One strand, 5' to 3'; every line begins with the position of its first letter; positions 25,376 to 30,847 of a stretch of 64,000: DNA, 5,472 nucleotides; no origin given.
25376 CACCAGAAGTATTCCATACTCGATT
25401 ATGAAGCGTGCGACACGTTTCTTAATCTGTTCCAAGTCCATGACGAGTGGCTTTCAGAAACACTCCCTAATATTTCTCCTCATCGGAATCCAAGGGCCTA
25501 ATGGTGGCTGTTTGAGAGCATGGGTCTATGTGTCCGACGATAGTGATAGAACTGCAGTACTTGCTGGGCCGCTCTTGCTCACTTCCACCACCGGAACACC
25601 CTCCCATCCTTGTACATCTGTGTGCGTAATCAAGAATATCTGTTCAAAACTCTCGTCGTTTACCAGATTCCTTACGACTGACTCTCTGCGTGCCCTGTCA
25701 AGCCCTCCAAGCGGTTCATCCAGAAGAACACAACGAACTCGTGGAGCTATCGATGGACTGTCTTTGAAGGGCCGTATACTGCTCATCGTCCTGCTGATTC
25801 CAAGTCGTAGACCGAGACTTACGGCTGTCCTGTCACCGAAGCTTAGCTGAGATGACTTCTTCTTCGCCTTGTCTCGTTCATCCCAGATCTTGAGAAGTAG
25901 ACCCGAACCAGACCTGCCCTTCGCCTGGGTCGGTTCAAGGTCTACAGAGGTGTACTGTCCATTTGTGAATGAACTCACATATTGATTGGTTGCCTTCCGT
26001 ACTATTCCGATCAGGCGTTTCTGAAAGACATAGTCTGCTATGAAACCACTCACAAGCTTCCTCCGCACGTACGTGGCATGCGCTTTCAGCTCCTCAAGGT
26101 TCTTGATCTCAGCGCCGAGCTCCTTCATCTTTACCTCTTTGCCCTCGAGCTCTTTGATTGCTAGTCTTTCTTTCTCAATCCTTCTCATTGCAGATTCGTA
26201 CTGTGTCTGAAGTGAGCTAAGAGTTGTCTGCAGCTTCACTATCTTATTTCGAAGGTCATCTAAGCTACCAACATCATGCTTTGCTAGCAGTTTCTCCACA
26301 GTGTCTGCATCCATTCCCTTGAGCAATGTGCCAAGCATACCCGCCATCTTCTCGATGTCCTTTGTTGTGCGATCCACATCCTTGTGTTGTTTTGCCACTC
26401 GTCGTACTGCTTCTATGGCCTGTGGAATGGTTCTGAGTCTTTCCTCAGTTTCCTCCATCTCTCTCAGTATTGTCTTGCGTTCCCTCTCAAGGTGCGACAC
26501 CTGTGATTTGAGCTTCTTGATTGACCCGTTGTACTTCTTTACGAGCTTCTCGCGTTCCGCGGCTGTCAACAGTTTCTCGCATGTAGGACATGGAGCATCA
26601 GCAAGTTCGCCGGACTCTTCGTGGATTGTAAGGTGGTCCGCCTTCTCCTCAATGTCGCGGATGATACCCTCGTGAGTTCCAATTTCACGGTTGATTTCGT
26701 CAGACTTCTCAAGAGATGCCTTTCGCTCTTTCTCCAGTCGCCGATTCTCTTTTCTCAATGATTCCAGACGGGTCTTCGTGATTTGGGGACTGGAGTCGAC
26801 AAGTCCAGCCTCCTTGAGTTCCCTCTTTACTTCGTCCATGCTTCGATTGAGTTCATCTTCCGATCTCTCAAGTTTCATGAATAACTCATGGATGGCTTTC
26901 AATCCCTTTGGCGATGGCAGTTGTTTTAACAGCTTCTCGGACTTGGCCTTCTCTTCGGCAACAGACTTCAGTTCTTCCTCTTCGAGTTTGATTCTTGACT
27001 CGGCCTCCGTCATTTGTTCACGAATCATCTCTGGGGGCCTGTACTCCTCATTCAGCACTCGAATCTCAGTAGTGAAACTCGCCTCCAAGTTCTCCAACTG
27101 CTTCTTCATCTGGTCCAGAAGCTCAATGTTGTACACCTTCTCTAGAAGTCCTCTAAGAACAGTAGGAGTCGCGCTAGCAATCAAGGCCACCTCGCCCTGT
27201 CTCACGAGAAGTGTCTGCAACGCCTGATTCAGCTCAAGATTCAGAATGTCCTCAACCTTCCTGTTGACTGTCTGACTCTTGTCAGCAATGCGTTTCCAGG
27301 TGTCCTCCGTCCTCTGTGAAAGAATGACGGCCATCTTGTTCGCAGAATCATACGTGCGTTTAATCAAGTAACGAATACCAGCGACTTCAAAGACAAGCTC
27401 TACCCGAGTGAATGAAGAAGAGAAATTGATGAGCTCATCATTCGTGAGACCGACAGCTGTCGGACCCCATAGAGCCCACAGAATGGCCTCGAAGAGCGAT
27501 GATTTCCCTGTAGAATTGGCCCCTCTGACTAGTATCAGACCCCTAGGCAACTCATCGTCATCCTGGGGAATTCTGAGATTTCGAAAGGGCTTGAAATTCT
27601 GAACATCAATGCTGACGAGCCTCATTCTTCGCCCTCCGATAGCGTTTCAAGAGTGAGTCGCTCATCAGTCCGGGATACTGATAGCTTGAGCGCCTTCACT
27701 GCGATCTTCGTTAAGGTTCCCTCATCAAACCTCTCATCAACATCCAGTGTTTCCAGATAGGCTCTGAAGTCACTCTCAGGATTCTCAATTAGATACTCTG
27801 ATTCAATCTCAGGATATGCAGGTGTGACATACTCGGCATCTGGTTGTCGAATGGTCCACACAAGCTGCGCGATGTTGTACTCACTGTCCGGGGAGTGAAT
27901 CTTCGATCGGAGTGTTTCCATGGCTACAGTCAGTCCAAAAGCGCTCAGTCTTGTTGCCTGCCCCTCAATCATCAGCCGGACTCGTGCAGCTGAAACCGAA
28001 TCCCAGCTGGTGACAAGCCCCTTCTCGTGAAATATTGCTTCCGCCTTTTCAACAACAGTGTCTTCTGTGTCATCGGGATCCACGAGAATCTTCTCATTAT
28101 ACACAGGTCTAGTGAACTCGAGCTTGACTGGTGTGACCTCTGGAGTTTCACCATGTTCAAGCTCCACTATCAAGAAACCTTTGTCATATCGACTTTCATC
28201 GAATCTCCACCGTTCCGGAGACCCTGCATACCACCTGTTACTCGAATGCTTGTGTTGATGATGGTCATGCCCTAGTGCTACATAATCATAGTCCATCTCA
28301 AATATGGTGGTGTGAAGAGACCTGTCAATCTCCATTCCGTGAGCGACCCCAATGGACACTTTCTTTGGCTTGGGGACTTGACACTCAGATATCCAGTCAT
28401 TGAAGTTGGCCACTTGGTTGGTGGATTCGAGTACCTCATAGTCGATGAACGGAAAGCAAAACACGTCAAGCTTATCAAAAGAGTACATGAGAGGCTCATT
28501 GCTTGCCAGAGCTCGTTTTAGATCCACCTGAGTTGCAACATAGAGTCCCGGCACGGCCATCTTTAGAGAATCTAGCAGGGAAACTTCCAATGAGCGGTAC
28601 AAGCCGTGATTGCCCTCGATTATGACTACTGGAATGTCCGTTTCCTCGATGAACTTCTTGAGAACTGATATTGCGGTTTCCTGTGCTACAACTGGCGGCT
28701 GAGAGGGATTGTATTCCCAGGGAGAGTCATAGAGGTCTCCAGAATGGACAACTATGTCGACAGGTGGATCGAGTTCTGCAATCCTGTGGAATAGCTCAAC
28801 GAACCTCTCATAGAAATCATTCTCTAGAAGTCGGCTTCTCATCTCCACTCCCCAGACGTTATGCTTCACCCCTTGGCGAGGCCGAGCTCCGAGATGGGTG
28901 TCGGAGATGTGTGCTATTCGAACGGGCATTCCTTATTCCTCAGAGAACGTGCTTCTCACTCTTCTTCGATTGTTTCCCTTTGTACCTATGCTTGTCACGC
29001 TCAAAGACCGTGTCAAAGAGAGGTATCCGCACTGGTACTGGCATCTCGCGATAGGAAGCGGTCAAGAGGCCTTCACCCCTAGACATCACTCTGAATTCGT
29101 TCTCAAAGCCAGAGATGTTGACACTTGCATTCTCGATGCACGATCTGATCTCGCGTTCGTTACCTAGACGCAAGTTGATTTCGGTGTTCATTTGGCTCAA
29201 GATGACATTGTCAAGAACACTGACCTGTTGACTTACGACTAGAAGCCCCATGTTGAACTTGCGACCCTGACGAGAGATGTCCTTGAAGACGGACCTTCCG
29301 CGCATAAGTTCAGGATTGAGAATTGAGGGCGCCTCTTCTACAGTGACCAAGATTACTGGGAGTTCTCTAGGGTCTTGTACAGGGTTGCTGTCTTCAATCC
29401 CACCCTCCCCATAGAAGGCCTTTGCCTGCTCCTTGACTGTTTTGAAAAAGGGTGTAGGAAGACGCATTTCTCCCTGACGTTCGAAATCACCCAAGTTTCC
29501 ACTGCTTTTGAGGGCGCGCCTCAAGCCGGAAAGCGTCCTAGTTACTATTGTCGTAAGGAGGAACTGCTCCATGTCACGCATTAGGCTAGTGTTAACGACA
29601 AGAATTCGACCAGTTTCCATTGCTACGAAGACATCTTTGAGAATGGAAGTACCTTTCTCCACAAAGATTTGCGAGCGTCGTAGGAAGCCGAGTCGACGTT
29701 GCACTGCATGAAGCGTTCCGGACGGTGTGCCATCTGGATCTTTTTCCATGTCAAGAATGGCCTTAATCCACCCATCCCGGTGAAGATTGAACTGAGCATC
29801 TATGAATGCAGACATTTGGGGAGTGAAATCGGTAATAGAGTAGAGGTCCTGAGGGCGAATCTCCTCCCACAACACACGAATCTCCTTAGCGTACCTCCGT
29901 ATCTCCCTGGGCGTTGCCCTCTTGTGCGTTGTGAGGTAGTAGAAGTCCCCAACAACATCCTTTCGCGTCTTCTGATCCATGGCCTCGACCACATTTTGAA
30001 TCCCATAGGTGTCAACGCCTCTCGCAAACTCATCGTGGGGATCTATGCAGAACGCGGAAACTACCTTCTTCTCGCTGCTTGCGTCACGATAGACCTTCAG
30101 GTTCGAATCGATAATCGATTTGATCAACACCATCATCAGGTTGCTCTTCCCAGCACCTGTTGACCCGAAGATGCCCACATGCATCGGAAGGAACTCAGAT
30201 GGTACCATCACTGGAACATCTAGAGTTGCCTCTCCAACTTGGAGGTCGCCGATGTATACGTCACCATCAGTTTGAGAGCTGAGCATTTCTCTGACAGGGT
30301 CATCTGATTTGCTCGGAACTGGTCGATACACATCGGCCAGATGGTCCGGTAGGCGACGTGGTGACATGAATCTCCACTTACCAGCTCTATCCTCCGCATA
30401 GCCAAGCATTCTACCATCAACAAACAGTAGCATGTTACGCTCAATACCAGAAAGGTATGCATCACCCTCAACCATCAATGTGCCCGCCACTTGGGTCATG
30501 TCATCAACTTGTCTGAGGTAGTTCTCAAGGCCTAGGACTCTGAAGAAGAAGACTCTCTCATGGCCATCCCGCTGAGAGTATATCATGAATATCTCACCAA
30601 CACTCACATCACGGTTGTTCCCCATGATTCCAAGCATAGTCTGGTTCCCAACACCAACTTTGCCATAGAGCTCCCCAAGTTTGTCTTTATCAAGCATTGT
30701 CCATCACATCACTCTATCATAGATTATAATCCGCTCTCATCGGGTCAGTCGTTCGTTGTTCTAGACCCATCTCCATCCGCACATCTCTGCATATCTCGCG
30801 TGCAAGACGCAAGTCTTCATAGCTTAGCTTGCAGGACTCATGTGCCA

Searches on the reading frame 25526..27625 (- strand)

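Call 12: search_protein_families(library=pfam, proteins=[window:25526-27625:-], max_evalue=0.001)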
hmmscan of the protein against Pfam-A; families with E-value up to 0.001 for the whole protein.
window:25526-27625:- (699 aa): 5 families
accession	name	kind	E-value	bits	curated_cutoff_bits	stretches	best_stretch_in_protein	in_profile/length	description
PF13476.12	AAA_23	-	6.7e-15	56.7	27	1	5-225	1-199/201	AAA domain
PF02463.25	SMC_N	-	2.8e-09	37.2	40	1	4-672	3-201/220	RecF/RecN/SMC N terminal domain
PF13175.12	AAA_15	-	0.00032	20.9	32.1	0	1-494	1-292/374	AAA ATPase domain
PF13304.12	AAA_21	-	0.00073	20.1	27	0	35-53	6-24/304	AAA domain, putative AbiEii toxin, Type IV TA system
PF13514.12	AAA_27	-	0.00096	19.2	22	1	1-54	1-52/206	AAA domain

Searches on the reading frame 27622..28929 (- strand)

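Call 12: search_protein_families(library=pfam, proteins=[window:27622-28929:-], max_evalue=0.001)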
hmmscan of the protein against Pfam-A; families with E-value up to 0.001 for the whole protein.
window:27622-28929:- (435 aa): 2 families
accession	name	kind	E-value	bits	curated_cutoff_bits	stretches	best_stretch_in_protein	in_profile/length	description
PF00149.33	Metallophos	-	3.2e-13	51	21.5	1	4-224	2-190/191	Calcineurin-like phosphoesterase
PF12850.12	Metallophos_2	-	1.3e-07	32.2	27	1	4-257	2-151/154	Calcineurin-like phosphoesterase superfamily domain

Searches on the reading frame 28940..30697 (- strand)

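Call 13: search_protein_families(library=pfam, proteins=[window:28940-30697:-], max_evalue=0.001)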
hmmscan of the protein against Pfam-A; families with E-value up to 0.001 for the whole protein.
window:28940-30697:- (585 aa): 3 families
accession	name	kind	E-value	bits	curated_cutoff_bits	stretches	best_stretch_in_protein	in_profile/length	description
PF01935.23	DUF87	-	5.7e-15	56.4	23.2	1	148-387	2-218/220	Helicase HerA, central domain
PF12846.13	AAA_10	-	9.1e-05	22.1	27.5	0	465-545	256-339/362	AAA-like domain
PF01580.24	FtsK_SpoIIIE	-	0.00061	19.7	24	0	140-196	8-64/221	FtsK/SpoIIIE family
